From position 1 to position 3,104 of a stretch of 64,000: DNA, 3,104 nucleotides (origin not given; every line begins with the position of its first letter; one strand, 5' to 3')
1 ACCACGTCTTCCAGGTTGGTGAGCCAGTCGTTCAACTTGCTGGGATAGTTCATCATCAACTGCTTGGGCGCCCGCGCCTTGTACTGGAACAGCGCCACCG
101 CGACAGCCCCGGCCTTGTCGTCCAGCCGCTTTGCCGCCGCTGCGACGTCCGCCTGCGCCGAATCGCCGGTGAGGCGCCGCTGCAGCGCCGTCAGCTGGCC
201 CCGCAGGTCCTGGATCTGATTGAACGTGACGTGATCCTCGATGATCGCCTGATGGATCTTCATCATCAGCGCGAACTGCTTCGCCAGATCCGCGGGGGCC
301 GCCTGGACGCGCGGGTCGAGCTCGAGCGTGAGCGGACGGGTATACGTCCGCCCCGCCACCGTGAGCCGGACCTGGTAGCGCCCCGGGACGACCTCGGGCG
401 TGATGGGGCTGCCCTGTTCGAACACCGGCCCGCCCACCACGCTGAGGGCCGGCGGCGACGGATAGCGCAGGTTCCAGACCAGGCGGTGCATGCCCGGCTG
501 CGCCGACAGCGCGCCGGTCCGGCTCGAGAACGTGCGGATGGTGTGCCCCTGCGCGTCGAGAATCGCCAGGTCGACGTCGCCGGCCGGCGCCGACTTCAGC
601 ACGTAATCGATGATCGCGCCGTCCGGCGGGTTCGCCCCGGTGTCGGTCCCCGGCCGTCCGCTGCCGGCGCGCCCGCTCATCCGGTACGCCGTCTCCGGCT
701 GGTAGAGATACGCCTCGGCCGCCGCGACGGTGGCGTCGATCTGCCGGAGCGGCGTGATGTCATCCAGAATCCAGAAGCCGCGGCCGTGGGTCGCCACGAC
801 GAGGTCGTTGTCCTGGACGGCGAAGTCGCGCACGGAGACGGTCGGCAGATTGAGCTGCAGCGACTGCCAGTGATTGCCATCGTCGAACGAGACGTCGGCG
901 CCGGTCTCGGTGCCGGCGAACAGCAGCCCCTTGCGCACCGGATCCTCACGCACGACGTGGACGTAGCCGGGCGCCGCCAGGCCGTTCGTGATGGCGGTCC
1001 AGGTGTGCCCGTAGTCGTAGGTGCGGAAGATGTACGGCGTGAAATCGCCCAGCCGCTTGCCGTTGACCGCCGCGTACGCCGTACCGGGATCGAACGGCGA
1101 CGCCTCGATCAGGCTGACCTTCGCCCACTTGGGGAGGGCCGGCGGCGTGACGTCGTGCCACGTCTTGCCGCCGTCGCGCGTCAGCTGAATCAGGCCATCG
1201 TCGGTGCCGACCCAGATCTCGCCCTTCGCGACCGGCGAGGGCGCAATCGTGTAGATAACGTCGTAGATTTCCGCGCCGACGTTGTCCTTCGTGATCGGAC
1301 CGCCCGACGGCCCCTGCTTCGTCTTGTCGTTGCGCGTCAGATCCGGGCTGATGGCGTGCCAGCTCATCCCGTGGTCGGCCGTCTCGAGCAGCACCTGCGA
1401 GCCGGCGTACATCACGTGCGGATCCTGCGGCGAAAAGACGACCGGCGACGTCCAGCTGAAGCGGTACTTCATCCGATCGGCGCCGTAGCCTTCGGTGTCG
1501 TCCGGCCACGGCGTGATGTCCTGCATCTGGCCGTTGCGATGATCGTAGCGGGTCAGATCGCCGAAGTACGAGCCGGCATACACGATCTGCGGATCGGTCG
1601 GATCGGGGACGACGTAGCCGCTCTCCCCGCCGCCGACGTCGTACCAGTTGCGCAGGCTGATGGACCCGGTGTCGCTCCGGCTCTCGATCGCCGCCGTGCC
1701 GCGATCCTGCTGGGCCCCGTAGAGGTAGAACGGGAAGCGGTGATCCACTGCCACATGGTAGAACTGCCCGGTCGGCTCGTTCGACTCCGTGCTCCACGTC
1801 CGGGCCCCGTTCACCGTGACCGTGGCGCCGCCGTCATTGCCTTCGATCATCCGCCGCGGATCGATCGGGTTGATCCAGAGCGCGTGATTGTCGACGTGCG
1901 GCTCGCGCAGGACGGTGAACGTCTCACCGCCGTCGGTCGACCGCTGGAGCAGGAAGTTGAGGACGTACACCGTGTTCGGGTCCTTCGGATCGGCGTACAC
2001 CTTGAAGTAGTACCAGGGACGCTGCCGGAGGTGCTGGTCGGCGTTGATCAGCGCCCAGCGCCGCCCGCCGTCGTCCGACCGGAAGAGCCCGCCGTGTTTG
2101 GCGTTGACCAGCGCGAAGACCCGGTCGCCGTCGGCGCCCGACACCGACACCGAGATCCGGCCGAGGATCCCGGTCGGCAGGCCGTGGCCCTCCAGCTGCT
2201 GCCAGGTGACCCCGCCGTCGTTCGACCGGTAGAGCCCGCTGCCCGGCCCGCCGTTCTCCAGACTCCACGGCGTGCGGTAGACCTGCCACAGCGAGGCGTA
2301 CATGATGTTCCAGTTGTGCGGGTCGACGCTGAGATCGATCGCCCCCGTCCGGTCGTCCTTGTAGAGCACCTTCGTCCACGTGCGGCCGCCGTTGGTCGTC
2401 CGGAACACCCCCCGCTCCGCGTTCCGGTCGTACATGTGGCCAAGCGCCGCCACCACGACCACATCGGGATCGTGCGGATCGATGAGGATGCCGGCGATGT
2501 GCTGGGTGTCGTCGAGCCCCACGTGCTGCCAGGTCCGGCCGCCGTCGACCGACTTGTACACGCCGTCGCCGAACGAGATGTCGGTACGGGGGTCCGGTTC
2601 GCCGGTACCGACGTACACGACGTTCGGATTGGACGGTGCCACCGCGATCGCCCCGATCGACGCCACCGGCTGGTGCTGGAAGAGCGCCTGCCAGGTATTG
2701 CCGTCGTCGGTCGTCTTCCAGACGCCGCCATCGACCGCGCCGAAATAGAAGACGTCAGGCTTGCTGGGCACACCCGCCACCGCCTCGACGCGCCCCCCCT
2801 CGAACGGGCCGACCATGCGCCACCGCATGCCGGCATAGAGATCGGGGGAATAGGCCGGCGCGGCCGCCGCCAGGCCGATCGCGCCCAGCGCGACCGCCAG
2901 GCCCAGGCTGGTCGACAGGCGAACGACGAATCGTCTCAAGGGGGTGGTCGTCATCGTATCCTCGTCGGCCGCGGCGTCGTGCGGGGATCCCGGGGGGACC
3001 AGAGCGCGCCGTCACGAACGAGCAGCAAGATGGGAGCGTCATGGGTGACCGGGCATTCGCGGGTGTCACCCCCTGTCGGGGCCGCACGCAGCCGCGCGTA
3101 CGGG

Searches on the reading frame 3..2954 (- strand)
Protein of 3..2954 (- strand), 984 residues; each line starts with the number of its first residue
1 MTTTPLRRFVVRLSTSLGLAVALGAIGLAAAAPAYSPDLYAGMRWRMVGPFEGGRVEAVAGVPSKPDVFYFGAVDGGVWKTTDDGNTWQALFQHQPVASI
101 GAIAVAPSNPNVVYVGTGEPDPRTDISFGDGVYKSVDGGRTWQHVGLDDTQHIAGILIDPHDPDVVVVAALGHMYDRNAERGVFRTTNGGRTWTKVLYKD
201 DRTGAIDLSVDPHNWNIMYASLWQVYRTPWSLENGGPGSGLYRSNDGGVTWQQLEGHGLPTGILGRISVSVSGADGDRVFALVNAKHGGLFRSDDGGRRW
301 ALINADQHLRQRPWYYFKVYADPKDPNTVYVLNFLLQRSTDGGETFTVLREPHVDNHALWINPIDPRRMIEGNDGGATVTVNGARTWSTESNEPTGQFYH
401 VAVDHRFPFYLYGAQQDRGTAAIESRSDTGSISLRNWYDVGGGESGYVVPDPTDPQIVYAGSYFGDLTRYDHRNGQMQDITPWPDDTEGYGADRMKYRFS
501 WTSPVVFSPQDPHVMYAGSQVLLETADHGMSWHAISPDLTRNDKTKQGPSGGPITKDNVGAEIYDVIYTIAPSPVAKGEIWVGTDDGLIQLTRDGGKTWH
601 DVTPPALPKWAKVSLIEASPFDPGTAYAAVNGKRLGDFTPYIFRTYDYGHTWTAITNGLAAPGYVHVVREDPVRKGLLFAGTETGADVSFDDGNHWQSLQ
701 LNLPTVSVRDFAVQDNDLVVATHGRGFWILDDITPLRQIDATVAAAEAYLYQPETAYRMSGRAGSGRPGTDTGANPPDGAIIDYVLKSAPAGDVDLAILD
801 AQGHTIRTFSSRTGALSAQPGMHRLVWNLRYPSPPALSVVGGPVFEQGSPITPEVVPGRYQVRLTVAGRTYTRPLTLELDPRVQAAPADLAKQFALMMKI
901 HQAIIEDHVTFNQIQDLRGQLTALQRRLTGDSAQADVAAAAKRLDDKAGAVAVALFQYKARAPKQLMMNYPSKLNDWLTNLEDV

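Call 62: search_protein_families(library=pfam, proteins=[window:3-2954:-], max_evalue=1)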
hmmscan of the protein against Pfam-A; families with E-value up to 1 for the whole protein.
window:3-2954:- (984 aa): 6 families
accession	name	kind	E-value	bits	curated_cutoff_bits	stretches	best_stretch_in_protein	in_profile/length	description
PF15902.12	Sortilin-Vps10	-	6.5e-26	91.5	33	5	132-219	3-84/446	Sortilin, neurotensin receptor 3,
PF02012.26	BNR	-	9.3e-11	40.5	27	2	590-600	1-11/12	BNR/Asp-box repeat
PF13088.12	BNR_2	-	1e-07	32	31.4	2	520-656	81-202/277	BNR repeat-like domain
PF14870.12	PSII_BNR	-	2.8e-06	27.3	27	0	241-313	40-107/303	Photosynthesis system II assembly factor YCF48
PF03174.19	CHB_HEX_C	-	0.0001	22.6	23.6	0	81-105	40-63/76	Chitobiase/beta-hexosaminidase C-terminal domain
PF15899.11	BNR_6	-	0.26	11.9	27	0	241-253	1-13/14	BNR-Asp box repeat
